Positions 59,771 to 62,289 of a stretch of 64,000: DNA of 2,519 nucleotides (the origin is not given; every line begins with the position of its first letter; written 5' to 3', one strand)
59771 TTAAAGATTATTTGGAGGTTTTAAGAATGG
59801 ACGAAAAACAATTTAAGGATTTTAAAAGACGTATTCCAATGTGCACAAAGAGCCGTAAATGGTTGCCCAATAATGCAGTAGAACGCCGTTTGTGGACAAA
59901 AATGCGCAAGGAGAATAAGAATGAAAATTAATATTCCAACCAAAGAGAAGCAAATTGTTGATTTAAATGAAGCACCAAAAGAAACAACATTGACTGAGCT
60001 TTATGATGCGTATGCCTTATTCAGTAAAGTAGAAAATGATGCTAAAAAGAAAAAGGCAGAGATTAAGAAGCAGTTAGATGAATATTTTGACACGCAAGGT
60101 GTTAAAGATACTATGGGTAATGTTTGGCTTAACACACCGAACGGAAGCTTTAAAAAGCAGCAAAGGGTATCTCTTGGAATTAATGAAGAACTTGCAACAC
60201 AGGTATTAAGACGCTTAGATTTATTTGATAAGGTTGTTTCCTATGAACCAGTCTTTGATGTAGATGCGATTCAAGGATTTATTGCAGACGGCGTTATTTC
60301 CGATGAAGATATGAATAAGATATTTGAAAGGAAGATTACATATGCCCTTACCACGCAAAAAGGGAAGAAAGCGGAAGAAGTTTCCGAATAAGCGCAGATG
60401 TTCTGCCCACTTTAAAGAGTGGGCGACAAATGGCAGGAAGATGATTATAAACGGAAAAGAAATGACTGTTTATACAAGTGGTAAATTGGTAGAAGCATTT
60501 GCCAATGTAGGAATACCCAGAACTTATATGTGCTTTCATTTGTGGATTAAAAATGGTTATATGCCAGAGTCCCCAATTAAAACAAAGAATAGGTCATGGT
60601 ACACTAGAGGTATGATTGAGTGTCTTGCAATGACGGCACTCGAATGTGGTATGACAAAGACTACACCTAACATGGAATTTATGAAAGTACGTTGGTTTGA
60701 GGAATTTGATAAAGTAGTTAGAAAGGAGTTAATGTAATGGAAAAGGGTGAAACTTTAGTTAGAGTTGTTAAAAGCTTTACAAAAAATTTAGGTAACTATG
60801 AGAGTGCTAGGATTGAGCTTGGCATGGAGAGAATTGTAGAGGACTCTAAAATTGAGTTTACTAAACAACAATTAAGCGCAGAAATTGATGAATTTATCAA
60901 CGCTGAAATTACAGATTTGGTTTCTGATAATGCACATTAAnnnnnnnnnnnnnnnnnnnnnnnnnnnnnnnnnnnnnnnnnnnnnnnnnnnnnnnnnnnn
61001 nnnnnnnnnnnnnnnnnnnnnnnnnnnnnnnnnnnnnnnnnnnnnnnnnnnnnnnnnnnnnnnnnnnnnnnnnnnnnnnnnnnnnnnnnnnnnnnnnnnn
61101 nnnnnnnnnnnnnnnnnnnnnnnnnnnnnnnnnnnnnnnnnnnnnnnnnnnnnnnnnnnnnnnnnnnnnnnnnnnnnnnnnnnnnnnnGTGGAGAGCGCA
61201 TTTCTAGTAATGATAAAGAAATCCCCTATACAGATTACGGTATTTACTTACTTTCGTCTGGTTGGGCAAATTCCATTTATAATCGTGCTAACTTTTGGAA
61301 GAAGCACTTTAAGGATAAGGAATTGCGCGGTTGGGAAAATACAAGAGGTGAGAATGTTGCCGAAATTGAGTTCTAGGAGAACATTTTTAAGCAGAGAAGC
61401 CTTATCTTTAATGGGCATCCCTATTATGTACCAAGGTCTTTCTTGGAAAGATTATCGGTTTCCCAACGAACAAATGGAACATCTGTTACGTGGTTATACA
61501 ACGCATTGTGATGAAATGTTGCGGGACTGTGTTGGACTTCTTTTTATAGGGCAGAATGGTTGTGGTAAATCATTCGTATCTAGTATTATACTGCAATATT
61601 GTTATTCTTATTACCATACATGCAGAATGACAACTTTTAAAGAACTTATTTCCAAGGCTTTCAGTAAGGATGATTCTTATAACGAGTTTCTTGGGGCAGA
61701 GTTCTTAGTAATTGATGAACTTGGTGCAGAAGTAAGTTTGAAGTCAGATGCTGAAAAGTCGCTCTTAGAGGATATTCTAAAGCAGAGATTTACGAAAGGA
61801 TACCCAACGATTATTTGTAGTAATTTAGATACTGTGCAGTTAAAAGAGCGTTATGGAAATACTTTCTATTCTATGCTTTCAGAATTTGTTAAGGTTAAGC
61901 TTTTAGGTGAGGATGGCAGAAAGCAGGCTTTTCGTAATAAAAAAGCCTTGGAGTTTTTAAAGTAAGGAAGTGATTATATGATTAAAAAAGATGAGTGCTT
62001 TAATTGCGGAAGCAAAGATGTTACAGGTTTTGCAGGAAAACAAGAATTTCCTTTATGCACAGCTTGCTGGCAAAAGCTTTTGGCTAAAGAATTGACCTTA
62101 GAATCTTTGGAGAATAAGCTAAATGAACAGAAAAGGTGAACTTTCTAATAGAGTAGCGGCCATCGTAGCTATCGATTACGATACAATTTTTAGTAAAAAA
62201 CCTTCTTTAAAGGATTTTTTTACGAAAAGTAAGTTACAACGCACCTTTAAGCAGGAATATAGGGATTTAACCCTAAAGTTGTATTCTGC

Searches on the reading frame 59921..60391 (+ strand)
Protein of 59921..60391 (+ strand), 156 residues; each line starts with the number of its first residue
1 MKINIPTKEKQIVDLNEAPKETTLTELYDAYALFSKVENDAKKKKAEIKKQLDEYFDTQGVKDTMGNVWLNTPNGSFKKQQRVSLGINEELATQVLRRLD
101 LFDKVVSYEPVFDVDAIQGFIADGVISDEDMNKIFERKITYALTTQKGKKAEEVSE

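Call 44: search_protein_families(library=phrogs, proteins=[window:59921-60391:+], max_evalue=0.0001)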
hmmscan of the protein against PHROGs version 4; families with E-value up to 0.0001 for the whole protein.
window:59921-60391:+ (156 aa): 0 families

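Call 84: search_protein_families(library=pfam, proteins=[window:59921-60391:+], max_evalue=1)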
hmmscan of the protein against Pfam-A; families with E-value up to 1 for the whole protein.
window:59921-60391:+ (156 aa): 2 families
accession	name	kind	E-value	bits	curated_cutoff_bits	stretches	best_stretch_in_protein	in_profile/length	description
PF24091.1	DUF7376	-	0.013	15.7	27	1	18-140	88-207/219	Family of unknown function (DUF7376)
PF14220.11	DUF4329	-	0.19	12.1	28.6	1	16-80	50-104/116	Domain of unknown function (DUF4329)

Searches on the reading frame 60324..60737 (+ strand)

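Call 84: search_protein_families(library=pfam, proteins=[window:60324-60737:+], max_evalue=1)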
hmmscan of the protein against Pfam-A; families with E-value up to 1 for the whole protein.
window:60324-60737:+ (137 aa): 1 family
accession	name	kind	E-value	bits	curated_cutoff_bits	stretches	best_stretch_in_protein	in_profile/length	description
PF09865.15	DUF2092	-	0.25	11.2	21.2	0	7-36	161-190/212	Predicted periplasmic protein (DUF2092)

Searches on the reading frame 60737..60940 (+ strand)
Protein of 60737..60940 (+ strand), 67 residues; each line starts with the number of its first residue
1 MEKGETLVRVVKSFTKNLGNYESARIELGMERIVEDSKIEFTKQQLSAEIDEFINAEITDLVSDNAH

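Call 84: search_protein_families(library=pfam, proteins=[window:60737-60940:+], max_evalue=1)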
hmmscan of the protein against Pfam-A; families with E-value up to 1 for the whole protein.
window:60737-60940:+ (67 aa): 2 families
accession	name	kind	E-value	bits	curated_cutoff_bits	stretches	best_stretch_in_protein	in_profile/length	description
PF05698.19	Trigger_C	-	0.049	14.1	22.7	1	24-55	94-125/162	Bacterial trigger factor protein (TF) C-terminus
PF11646.13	DUF3258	-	0.071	13.7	25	1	9-57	16-65/116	Protein of unknown function DUF3258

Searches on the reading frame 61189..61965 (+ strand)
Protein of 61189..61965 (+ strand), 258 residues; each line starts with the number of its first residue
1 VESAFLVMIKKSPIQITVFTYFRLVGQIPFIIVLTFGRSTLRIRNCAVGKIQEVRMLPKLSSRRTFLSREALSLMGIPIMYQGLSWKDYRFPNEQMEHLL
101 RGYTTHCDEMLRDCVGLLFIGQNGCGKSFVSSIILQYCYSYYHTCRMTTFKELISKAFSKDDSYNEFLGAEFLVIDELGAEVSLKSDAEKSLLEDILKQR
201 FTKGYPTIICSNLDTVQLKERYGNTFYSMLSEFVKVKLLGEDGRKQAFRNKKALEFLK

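Call 44: search_protein_families(library=phrogs, proteins=[window:61189-61965:+], max_evalue=0.0001)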
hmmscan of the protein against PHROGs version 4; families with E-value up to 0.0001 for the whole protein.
window:61189-61965:+ (258 aa): 3 families
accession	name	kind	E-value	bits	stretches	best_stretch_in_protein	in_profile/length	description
phrog_50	-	DNA, RNA and nucleotide metabolism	3.3e-28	100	1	76-251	329-517/570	DnaC-like helicase loader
phrog_3277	-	DNA, RNA and nucleotide metabolism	1.3e-16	61.9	1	114-251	10-160/168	DnaC-like helicase loader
phrog_26922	-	DNA, RNA and nucleotide metabolism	4.6e-08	34.6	1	165-241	7-81/92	DnaC-like helicase loader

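Call 84: search_protein_families(library=pfam, proteins=[window:61189-61965:+], max_evalue=1)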
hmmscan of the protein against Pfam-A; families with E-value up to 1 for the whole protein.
window:61189-61965:+ (258 aa): 8 families
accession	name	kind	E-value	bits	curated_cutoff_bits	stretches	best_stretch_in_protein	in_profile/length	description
PF00910.28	RNA_helicase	-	0.022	15.7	21.5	1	118-184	2-64/105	RNA helicase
PF19263.5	DUF5906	-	0.026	15.6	27.6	1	119-202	1-74/114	Family of unknown function (DUF5906)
PF00004.35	AAA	-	0.036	15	21.2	1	117-185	1-73/131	ATPase family associated with various cellular activities (AAA)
PF06309.17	Torsin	-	0.036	14.6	27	1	110-140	49-79/127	Torsin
PF24883.2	NPHP3_N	-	0.05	14.2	24.8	1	118-151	26-59/164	Nephrocystin 3, N-terminal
PF02463.25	SMC_N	-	0.07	13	40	1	119-159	29-68/220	RecF/RecN/SMC N terminal domain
PF20720.3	nSTAND3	-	0.087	13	27.2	1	107-181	10-78/155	Novel STAND NTPase 3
PF13265.11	DUF4056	-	0.14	11.9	23.6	1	142-201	157-214/266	Protein of unknown function (DUF4056)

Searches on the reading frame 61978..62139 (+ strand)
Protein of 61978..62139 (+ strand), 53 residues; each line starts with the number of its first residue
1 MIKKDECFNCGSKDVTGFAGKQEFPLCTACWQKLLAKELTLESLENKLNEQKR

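Call 84: search_protein_families(library=pfam, proteins=[window:61978-62139:+], max_evalue=1)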
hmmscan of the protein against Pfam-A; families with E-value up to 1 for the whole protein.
window:61978-62139:+ (53 aa): 2 families
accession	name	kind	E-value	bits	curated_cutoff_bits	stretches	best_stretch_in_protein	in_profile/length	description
PF18912.6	DZR_2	-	0.0013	18.9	27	1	6-34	9-31/56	Double zinc ribbon domain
PF24734.1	DUF7685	-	0.0098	16.2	27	1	7-39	2-40/43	Domain of unknown function (DUF7685)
